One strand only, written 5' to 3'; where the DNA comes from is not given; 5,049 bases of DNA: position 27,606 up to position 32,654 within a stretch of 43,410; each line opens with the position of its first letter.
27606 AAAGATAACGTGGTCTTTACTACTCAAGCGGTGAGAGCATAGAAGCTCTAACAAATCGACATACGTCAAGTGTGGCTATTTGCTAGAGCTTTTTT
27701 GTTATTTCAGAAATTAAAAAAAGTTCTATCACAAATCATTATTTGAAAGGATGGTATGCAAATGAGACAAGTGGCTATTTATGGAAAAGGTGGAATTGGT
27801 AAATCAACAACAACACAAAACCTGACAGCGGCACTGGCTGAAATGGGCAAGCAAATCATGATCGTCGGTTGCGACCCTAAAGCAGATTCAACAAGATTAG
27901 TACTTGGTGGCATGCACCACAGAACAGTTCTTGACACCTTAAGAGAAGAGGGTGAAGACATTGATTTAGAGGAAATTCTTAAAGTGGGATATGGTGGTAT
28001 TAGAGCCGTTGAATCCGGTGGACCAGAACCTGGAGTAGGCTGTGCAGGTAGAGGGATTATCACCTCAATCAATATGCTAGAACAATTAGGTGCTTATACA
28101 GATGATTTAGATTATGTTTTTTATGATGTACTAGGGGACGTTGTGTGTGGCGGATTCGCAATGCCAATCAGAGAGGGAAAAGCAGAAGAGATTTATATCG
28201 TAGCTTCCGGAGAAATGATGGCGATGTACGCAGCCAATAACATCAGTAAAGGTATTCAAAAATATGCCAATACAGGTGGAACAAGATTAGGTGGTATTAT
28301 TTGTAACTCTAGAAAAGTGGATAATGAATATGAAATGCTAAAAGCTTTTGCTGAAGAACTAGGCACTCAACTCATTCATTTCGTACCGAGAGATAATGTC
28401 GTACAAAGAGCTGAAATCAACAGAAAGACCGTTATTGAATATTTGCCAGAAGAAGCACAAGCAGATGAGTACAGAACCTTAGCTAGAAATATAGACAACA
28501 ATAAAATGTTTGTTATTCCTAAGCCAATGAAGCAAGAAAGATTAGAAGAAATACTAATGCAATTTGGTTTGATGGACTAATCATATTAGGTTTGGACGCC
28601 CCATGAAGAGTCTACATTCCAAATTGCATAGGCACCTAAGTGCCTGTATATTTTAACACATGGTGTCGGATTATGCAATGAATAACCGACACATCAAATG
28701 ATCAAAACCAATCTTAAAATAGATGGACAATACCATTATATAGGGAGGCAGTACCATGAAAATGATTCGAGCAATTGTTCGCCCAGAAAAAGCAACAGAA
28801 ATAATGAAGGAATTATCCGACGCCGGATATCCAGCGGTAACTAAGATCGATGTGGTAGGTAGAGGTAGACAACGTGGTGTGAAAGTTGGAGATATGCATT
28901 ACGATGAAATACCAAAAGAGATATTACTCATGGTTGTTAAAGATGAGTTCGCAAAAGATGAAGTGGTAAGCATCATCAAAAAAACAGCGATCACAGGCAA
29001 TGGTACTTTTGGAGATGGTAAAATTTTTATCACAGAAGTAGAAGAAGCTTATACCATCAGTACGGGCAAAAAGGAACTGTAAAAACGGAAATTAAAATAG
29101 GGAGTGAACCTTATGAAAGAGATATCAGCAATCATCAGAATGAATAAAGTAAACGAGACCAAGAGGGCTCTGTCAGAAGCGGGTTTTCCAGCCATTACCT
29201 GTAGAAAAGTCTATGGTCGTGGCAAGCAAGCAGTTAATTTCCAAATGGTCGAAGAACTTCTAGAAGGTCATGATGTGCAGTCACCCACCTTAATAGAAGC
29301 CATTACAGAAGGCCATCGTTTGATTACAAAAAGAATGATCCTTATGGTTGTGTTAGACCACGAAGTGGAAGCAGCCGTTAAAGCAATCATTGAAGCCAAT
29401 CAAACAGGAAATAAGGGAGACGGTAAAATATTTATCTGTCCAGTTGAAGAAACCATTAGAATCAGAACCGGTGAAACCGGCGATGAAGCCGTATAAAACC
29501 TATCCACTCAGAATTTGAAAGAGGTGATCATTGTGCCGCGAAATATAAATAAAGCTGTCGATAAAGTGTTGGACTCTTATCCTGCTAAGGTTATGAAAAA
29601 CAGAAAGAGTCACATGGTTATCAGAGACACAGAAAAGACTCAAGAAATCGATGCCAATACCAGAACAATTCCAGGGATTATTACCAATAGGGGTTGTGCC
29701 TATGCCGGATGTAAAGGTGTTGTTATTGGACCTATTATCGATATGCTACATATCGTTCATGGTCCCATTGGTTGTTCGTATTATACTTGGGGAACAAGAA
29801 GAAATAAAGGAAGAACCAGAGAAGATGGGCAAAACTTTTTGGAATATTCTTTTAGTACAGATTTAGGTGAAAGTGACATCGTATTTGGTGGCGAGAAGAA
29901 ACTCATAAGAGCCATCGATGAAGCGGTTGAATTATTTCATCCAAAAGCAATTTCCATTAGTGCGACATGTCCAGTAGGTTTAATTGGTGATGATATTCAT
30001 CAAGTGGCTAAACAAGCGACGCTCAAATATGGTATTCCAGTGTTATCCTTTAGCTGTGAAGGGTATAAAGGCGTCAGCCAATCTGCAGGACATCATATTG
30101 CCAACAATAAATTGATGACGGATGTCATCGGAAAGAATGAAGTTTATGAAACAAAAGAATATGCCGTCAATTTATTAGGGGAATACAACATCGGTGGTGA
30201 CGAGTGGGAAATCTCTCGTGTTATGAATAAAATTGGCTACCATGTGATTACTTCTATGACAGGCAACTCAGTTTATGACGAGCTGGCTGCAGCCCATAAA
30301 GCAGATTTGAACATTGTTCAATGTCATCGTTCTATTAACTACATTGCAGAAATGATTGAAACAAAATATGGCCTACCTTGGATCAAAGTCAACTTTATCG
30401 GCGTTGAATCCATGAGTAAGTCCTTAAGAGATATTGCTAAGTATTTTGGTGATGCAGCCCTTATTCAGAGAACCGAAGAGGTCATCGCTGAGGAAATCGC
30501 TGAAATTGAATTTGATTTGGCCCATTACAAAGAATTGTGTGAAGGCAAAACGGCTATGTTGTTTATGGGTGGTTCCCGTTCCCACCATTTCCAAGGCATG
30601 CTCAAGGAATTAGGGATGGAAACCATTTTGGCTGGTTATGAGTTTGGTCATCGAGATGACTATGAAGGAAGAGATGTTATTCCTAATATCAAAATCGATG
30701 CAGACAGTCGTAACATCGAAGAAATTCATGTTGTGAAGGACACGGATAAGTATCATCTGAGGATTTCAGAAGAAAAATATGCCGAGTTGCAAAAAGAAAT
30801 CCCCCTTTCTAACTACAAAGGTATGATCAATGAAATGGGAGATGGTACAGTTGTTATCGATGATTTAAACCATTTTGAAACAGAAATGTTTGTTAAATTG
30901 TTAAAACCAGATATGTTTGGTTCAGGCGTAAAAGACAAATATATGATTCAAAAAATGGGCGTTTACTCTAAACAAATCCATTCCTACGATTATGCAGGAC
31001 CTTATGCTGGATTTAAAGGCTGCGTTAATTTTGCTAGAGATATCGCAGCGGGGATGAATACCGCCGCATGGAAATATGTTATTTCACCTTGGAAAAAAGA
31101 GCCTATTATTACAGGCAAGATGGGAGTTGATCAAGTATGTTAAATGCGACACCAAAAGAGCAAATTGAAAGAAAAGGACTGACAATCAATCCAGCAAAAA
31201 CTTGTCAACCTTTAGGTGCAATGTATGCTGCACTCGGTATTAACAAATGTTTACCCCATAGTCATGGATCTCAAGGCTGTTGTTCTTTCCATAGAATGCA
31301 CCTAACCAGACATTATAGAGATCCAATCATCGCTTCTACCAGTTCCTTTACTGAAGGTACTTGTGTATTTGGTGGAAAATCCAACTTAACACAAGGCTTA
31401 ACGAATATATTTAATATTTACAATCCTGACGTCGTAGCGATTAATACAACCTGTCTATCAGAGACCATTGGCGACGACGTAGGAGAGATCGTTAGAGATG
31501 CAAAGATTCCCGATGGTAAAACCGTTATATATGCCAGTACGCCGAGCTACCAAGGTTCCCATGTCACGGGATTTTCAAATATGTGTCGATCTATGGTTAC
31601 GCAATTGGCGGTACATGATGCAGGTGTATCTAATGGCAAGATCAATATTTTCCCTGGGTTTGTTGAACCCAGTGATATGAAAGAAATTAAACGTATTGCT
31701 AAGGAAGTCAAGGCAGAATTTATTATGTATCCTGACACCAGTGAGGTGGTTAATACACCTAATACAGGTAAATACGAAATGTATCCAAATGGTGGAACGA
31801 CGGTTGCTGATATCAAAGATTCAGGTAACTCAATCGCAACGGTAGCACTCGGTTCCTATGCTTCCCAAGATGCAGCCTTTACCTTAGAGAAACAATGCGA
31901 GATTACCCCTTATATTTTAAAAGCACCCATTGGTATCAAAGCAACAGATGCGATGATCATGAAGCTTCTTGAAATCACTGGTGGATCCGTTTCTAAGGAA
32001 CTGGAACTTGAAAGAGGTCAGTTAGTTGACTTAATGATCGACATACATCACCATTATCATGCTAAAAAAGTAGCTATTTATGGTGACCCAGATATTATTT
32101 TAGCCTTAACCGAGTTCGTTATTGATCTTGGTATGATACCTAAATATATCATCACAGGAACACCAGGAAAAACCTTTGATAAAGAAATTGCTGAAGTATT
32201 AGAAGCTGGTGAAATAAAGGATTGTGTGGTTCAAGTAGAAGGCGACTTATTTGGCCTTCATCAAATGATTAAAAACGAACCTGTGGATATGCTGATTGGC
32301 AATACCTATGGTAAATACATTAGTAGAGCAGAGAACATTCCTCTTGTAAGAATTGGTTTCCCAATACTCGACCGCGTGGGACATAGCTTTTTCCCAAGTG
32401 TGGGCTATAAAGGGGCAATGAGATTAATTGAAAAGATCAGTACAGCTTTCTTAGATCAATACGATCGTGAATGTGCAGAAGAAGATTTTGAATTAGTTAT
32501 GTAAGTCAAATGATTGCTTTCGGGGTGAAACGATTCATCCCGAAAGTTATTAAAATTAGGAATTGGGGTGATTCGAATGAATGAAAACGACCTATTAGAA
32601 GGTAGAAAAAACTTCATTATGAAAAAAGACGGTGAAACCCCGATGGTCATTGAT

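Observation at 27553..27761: nifH leader carries an ANTAR-type two-hairpin motif fused to an intrinsic terminator, suggesting antitermination control of the nitrogenase operon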

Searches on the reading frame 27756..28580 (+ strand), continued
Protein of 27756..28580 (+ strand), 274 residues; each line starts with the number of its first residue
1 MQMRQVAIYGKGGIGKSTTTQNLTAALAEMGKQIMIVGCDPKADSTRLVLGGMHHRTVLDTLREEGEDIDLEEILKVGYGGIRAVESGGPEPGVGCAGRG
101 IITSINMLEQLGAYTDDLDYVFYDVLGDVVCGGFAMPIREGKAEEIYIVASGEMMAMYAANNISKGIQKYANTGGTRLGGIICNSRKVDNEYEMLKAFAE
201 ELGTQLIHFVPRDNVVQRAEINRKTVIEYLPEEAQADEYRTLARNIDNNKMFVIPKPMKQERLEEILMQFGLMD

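Call 91: find_homologous_proteins(query=L060:7165-7782:+, max_evalue=0.00001)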
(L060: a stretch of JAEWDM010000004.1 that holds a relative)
Query L060:7165-7782:+ (205 aa): 123 proteins with E <= 0.00001 among 337 candidates; the best 120 are listed.
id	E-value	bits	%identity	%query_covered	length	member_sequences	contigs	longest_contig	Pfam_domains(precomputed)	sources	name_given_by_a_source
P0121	3.7e-116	403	100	93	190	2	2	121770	PF03861.20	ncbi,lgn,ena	-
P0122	1.4e-83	297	68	93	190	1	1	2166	PF03861.20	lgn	-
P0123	1.6e-83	297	69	93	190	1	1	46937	PF03861.20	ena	-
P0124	1.8e-83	297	68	93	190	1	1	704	PF03861.20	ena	-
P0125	9.4e-83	295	68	93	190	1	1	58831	PF03861.20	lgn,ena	-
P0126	1.3e-82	294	68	93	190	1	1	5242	PF03861.20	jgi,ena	-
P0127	2.4e-82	293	68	93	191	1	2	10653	PF03861.20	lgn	-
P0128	4.1e-82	292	67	93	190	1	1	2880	PF03861.20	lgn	-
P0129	2.2e-81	290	65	93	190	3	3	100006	PF03861.20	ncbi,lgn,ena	-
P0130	2.7e-81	290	68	93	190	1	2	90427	PF03861.20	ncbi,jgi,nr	ncbi:MAG: ANTAR domain-containing protein [Clostridiales bacterium]|jgi:response regulator NasT|nr:A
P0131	7.7e-81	288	67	93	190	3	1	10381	PF03861.20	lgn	-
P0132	1.4e-80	287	69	93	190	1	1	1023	PF03861.20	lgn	-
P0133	2.7e-80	287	68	93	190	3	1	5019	PF03861.20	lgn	-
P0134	4.8e-80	286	65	93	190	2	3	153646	PF03861.20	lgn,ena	-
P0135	5.8e-80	285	64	93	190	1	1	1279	PF03861.20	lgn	-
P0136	1.8e-79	284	64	93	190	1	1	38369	PF03861.20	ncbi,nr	ncbi:MAG: ANTAR domain-containing protein [Clostridia bacterium]|nr:ANTAR domain-containing protein 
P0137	2.0e-79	284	67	92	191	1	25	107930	PF03861.20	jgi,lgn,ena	-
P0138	4.1e-79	283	66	93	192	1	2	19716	PF03861.20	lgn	-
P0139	7.1e-79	282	66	93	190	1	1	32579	PF03861.20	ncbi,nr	ncbi:MAG: ANTAR domain-containing protein [Clostridia bacterium]|nr:ANTAR domain-containing protein 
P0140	9.6e-79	281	66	93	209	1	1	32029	PF03861.20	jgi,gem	-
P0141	1.1e-78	281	67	93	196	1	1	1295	PF03861.20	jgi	jgi:two-component system, response regulator PdtaR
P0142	1.3e-78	281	65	93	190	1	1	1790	PF03861.20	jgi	-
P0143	1.8e-78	281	68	93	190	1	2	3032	PF03861.20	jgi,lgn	jgi:two-component system, response regulator PdtaR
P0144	3.4e-78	280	69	93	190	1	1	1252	PF03861.20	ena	-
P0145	3.5e-78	280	65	93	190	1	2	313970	PF03861.20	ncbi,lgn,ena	-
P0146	9.6e-78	278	64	93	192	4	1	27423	PF03861.20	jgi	jgi:AmiR/NasT family two-component response regulator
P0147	9.7e-78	278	64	93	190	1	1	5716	PF03861.20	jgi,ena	-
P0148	1.5e-77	278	64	96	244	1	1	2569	PF03861.20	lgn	-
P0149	3.9e-77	276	63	93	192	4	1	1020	PF03861.20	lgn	-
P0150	1.6e-76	274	63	93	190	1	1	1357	PF03861.20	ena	-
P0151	3.8e-76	273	60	93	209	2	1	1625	PF03861.20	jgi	-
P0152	6.2e-76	272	64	93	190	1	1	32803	PF03861.20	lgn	-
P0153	7.3e-76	272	63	93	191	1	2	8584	PF03861.20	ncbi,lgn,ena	-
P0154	8.0e-76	272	62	93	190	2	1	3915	PF03861.20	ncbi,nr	ncbi:MAG TPA: ANTAR domain-containing protein [Clostridia bacterium]|nr:ANTAR domain-containing prot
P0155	2.3e-75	270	63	93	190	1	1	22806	PF03861.20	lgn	-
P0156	2.3e-75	270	62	92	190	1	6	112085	PF03861.20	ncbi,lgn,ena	-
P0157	3.0e-75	270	63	93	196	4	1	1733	PF03861.20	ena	-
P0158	5.0e-75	269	66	93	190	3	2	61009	PF03861.20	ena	-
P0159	5.4e-75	269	65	93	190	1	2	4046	PF03861.20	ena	-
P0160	6.5e-75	269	66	93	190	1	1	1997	PF03861.20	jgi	jgi:two-component system, response regulator PdtaR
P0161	8.3e-75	269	61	93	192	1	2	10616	PF03861.20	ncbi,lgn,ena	-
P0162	8.4e-75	269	61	93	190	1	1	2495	PF03861.20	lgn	-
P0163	9.5e-75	268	64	93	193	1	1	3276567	PF03861.20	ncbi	ncbi:UNVERIFIED_CONTAM: response regulator receiver and ANTAR domain protein [Acetivibrio alkalicell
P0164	1.1e-74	268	64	93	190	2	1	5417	PF03861.20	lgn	-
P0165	1.2e-74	268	62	93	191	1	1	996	PF03861.20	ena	-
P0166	1.3e-74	268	62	94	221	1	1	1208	PF03861.20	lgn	-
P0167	1.6e-74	268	62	93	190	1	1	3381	PF03861.20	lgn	-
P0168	5.3e-74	266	60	93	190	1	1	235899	PF03861.20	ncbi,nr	ncbi:MAG: ANTAR domain-containing protein [Clostridia bacterium]|nr:ANTAR domain-containing protein 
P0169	9.9e-74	265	62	92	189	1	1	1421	PF03861.20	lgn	-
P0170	2.4e-73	264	63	93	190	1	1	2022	PF03861.20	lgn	-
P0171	2.4e-73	264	65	93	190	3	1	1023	PF03861.20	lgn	-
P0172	5.4e-73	263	61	93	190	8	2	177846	PF03861.20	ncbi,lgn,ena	-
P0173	1.0e-72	262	58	93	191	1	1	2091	PF03861.20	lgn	-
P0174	1.2e-72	262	62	93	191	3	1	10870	PF03861.20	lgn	-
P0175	2.1e-72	261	63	90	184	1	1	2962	PF03861.20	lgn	-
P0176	2.3e-72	261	62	93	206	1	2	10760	PF03861.20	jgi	jgi:response regulator NasT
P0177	4.2e-72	260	61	93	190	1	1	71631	PF03861.20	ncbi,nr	ncbi:MAG: ANTAR domain-containing protein [Clostridia bacterium]|nr:ANTAR domain-containing protein 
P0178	4.2e-72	260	63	93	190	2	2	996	PF03861.20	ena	-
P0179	4.8e-72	260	60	93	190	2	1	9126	PF03861.20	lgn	-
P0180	4.9e-72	260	64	91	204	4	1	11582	PF03861.20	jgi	jgi:response regulator NasT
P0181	5.0e-72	260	61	93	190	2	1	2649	PF03861.20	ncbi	-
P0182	8.4e-72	259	58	93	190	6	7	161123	PF03861.20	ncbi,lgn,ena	-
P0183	1.0e-71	259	58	93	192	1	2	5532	PF03861.20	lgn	-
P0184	1.1e-71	258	58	93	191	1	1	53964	PF03861.20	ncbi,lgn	-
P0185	1.3e-71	258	61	93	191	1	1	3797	PF03861.20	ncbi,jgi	jgi:response regulator NasT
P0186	1.4e-71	258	62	93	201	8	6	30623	PF03861.20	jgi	-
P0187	1.5e-71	258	60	90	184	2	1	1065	PF03861.20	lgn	-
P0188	1.6e-71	258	61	93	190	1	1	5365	PF03861.20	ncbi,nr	ncbi:MAG: ANTAR domain-containing protein [Bacillota bacterium]|nr:ANTAR domain-containing protein [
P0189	2.0e-71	258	60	93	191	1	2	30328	PF03861.20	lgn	-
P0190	2.7e-71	257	61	93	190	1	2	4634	PF03861.20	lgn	-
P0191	3.2e-71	257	58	93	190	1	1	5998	PF03861.20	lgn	-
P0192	3.8e-71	257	62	93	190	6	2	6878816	PF03861.20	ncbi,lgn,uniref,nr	ncbi:ANTAR domain-containing response regulator [Pseudobacteroides cellulosolvens]|uniref:ANTAR doma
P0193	4.3e-71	257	59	93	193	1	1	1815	PF03861.20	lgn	-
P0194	4.3e-71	257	59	93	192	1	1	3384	PF03861.20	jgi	-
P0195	5.3e-71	256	58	93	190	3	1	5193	PF03861.20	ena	-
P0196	5.3e-71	256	58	93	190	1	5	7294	PF03861.20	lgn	-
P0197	5.3e-71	256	60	94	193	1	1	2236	PF03861.20,PF00072.31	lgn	-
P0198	8.2e-71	256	61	93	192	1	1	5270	PF03861.20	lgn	-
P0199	9.1e-71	255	59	93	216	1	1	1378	PF03861.20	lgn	-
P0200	1.8e-70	255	61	93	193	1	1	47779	PF03861.20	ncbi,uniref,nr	ncbi:ANTAR domain-containing protein [Herbivorax sp. ANBcel31]|uniref:ANTAR domain-containing respon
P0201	1.9e-70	254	61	93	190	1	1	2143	PF03861.20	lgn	-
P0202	8.1e-70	252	61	93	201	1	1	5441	PF03861.20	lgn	-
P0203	9.7e-70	252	59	92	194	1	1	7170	PF03861.20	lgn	-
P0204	1.6e-69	251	62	89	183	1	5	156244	PF03861.20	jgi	jgi:response regulator NasT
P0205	3.3e-69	250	55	93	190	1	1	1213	PF03861.20,PF00072.31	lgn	-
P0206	3.5e-69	250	59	93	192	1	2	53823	PF03861.20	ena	-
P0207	6.1e-69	249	59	93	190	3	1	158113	PF03861.20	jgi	-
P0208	7.1e-69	249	58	93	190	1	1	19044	PF03861.20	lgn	-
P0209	2.6e-68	247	57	93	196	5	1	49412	PF03861.20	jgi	-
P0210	2.7e-68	247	56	93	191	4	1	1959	PF03861.20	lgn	-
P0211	7.9e-68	246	58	92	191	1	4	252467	PF03861.20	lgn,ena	-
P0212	8.6e-68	246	60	93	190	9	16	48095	PF03861.20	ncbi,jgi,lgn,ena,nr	ncbi:MAG TPA: ANTAR domain-containing protein [Acetivibrio clariflavus]|nr:ANTAR domain-containing p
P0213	8.9e-68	246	58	93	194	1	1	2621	PF03861.20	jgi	jgi:Response regulator with putative antiterminator output domain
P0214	1.1e-67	245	55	92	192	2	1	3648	PF03861.20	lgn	-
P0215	1.4e-67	245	56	93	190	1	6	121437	PF03861.20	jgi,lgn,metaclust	metaclust:\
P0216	2.5e-67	244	57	92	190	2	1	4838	PF03861.20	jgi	jgi:Response regulator with putative antiterminator output domain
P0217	6.8e-67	243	57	93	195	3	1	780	PF03861.20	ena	-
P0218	7.2e-67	243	57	91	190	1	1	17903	PF03861.20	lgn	-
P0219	7.7e-67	243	56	93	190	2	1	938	PF03861.20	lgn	-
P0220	8.6e-67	243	56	93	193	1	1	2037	PF03861.20,PF00072.31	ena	-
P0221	1.1e-66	242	58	93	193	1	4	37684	PF03861.20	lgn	-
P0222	4.7e-66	240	58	93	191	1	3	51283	PF03861.20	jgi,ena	-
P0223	5.5e-66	240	61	88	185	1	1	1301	PF03861.20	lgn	-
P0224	1.1e-65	239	54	93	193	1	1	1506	PF03861.20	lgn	-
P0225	1.8e-65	238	57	93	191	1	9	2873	PF03861.20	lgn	-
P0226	2.0e-65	238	54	93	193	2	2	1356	PF03861.20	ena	-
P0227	5.9e-65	237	57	93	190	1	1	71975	PF03861.20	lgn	-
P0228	6.8e-65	236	56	92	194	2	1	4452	PF03861.20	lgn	-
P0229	6.3e-64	233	57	91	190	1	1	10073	PF03861.20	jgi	jgi:two-component system, response regulator PdtaR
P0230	4.2e-63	230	54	93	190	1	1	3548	PF03861.20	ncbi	-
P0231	5.3e-63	230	57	93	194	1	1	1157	PF03861.20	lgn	-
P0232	5.7e-63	230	52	93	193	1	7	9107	PF03861.20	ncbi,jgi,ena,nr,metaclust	ncbi:MAG: hypothetical protein A2Y21_09500 [Clostridiales bacterium GWC2_40_7]|nr:MAG: hypothetical 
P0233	2.2e-62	228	52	93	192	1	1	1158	PF03861.20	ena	-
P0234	3.9e-62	227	55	93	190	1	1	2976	PF03861.20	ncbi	-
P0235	5.2e-62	227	54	93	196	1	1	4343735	PF03861.20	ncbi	-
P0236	1.8e-61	225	53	93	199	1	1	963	PF03861.20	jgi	jgi:two-component system, response regulator PdtaR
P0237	4.0e-60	221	53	92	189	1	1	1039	PF03861.20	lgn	-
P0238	1.9e-57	212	52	92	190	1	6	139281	PF03861.20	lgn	-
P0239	2.6e-56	208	63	69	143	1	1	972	PF03861.20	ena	-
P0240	1.5e-51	193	63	68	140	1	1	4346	PF03861.20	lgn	-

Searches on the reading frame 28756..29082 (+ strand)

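Call 8: search_protein_families(library=pfam, proteins=[window:28756-29082:+])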
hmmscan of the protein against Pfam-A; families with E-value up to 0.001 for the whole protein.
window:28756-29082:+ (108 aa): 1 family
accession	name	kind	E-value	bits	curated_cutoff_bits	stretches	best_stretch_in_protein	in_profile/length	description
PF00543.27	P-II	-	4.4e-22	78.8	25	1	1-105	1-102/102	Nitrogen regulatory protein P-II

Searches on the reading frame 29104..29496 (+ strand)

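Call 8: search_protein_families(library=pfam, proteins=[window:29104-29496:+])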
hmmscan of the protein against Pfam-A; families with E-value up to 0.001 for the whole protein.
window:29104-29496:+ (130 aa): 2 families
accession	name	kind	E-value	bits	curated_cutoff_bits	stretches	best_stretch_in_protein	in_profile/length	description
PF00543.27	P-II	-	2.1e-24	86.3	25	1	4-124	1-102/102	Nitrogen regulatory protein P-II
PF02767.21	DNA_pol3_beta_2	-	0.00096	19.9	27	0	44-124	18-102/116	DNA polymerase III beta subunit, central domain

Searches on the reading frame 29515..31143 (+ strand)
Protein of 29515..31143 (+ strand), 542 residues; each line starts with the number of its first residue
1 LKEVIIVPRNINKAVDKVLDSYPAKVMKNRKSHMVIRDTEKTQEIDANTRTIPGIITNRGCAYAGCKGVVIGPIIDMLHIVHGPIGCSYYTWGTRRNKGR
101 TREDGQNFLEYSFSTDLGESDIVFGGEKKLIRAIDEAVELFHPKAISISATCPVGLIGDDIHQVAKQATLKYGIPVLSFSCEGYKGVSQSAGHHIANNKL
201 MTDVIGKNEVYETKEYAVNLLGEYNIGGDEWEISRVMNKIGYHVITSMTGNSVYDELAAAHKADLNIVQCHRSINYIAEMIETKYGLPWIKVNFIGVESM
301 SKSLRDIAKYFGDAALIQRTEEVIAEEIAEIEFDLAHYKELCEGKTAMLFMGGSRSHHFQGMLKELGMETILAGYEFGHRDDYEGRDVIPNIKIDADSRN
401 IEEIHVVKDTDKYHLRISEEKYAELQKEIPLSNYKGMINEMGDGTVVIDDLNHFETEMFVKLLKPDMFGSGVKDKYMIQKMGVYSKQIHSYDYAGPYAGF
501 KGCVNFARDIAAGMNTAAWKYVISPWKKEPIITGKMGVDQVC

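Call 8: search_protein_families(library=pfam, proteins=[window:29515-31143:+])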
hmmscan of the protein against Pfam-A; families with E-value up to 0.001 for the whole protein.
window:29515-31143:+ (542 aa): 1 family
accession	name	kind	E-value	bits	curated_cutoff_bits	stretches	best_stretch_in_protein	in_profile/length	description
PF00148.24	Oxidored_nitro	-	6.3e-103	345.2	28.6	1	61-513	1-397/399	Nitrogenase component 1 type Oxidoreductase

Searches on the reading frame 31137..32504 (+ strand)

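Call 18: search_protein_families(library=pfam, proteins=[window:31137-32504:+])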
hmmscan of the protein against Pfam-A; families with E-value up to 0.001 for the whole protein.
window:31137-32504:+ (455 aa): 1 family
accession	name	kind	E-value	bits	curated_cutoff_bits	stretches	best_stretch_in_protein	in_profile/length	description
PF00148.24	Oxidored_nitro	-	1.6e-125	419.6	28.6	1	23-438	1-398/399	Nitrogenase component 1 type Oxidoreductase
